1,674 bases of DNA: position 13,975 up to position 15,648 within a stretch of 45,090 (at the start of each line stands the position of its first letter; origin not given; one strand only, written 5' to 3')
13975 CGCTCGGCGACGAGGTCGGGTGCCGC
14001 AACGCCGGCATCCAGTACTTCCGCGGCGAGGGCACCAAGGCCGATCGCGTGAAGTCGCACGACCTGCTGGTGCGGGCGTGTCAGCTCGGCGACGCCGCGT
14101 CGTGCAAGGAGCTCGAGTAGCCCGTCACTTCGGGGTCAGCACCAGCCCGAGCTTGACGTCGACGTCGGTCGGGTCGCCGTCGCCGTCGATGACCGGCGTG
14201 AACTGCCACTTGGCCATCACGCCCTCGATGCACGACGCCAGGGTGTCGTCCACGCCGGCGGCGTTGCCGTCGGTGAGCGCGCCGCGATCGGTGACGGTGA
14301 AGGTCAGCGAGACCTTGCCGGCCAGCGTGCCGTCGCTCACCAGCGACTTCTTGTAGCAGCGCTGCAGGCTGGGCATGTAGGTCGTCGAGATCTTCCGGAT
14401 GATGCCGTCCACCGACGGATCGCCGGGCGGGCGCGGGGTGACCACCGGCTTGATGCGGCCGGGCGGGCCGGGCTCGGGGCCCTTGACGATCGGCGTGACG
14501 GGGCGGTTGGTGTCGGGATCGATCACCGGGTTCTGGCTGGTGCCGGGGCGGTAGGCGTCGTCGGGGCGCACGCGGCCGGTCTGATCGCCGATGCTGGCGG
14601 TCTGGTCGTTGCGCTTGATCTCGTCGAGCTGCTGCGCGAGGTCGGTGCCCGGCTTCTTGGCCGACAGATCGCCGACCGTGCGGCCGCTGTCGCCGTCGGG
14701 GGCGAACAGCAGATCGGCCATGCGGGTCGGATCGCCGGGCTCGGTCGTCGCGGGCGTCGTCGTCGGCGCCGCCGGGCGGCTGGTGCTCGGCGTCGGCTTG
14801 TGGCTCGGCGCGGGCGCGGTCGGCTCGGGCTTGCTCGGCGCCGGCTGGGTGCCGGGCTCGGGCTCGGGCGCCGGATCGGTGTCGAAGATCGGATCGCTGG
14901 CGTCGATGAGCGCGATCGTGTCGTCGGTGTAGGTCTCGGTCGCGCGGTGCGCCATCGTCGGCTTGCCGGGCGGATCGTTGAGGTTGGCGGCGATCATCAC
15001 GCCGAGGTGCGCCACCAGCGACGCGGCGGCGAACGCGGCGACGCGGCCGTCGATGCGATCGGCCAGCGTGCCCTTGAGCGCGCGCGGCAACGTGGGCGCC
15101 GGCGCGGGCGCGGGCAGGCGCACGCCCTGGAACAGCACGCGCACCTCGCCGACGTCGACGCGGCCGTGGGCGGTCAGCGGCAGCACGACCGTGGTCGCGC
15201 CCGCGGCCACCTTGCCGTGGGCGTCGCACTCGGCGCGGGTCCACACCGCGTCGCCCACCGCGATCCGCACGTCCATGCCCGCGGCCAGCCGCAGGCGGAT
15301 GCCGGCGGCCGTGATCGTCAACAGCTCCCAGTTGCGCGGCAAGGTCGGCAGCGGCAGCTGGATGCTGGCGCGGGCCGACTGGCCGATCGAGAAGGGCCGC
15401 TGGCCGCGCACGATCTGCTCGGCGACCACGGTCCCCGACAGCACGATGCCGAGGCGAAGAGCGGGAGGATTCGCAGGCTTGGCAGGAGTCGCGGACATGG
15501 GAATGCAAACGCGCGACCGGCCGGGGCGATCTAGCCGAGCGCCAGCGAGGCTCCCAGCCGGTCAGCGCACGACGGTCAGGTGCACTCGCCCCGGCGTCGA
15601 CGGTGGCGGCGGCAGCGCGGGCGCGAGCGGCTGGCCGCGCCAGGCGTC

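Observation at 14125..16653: Radical SAM enzyme paired with an AgmX/PglI-like TonB-C-domain membrane protein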

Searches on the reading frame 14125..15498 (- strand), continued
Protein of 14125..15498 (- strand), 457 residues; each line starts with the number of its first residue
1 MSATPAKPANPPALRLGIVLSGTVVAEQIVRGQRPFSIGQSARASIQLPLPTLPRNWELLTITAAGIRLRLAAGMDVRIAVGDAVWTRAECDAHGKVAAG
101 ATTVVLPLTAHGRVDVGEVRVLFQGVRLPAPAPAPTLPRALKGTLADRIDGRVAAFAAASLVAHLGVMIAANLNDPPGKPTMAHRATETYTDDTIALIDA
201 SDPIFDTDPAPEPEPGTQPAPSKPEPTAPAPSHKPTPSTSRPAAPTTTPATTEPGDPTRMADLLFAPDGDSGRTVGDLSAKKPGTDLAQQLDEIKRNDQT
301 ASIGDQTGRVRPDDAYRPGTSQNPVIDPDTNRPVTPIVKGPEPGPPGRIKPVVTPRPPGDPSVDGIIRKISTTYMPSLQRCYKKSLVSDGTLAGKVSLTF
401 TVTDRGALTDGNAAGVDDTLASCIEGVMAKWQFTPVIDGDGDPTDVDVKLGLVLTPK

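Call 54: find_encoding_contigs(protein=P0128, flank=5000, max_places=1)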
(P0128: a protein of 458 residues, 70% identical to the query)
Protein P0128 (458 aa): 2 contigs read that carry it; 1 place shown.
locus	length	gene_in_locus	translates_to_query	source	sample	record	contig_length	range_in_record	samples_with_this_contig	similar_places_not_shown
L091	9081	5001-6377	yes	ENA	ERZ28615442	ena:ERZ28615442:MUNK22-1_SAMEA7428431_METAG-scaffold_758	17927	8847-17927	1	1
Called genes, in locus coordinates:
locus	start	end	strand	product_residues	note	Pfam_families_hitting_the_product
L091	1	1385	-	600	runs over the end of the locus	PF07894:SACK1 (faint), PF13091:PLDc_2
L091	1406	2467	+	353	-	PF12686:DUF3800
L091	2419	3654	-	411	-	PF14690:Zn_ribbon_ISL3, PF13542:HTH_Tnp_ISL3, PF01610:DDE_Tnp_ISL3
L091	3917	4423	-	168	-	-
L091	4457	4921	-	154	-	-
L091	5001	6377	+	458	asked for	-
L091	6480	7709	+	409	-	-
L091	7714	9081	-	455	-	?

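Call 69: search_protein_families(library=padloc, proteins=[window:14125-15498:-], max_evalue=0.01)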
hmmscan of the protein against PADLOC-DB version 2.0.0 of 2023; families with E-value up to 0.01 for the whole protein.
window:14125-15498:- (457 aa): 0 families

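Call 84: find_related_loci(query=A3, collection=metagenome_contigs, flank=4000)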
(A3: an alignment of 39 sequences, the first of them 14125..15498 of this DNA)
Query A3 (457 aa) in metagenome_contigs; peptide patterns used: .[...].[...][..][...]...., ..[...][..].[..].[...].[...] (x = any residue, [..] = any of these).
305 stretches matched a pattern; 38 encode a relative of the query (tblastn E <= 1e-3); 38 distinct loci.
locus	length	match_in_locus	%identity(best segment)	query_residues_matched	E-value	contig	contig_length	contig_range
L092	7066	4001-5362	94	1-457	0e+0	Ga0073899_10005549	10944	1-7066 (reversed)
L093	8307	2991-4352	94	1-457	0e+0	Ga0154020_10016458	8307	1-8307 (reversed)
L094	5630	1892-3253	94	1-457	0e+0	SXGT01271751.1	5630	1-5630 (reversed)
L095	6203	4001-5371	91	1-457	0e+0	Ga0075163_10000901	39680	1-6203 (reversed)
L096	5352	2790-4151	89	1-457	0e+0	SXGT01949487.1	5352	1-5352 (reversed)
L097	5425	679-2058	69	1-457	0e+0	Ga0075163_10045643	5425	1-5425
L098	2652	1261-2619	62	8-457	2e-163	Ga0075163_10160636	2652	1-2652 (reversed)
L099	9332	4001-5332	55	13-456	3e-143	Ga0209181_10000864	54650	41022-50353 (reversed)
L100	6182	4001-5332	55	13-456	3e-143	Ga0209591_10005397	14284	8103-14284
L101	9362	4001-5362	48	4-455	3e-115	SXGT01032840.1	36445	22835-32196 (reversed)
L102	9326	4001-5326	50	13-455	1e-112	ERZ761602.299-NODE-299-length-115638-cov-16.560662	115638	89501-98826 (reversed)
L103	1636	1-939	65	148-457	1e-116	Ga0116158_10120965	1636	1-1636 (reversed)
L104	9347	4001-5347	47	13-456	3e-100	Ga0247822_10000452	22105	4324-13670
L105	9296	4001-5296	37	13-454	5e-68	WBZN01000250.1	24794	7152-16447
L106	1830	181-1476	35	13-456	2e-66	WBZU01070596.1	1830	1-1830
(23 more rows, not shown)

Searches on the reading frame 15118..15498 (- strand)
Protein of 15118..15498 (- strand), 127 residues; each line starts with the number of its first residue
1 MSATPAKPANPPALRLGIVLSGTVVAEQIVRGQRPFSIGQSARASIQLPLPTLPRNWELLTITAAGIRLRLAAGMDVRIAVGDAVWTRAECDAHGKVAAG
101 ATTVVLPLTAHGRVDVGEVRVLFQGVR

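Call 47: search_protein_families(library=pfam, proteins=[window:15118-15498:-], max_evalue=10)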
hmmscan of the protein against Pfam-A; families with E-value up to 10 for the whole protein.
window:15118-15498:- (127 aa): 0 families
